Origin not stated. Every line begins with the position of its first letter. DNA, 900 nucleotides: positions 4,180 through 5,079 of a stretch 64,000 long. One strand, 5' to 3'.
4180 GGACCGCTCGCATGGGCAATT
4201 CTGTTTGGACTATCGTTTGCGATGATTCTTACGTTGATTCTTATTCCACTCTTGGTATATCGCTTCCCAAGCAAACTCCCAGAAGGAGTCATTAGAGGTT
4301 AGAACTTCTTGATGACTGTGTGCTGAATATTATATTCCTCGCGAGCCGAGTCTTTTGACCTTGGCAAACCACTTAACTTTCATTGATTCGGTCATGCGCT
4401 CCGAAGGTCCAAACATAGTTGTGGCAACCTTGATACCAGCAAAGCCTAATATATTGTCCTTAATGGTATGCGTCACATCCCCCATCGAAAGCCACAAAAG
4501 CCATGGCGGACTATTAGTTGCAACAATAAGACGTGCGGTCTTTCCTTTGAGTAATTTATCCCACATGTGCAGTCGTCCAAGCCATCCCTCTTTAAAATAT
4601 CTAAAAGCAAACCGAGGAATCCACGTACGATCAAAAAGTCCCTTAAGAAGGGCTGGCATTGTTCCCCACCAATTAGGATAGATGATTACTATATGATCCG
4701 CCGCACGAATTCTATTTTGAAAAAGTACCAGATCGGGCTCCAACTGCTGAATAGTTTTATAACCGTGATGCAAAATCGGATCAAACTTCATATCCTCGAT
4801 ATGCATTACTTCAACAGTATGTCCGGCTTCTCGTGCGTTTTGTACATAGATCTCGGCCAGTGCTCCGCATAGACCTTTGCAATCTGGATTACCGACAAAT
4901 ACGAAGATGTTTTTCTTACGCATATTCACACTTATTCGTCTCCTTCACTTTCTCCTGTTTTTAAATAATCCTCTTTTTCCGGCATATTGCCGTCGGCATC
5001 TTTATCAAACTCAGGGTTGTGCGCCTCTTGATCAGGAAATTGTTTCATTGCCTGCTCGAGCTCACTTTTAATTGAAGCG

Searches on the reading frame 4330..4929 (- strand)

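Call 72: search_protein_families(library=pfam, proteins=[window:4330-4929:-], max_evalue=0.001)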
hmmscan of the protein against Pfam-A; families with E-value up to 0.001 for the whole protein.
window:4330-4929:- (199 aa): 2 families
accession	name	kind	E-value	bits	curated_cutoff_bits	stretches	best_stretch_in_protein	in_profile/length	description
PF02525.22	Flavodoxin_2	-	1.5e-29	103.6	27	1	6-173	1-174/198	Flavodoxin-like fold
PF03358.20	FMN_red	-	2.2e-15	57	24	1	7-103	2-97/152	NADPH-dependent FMN reductase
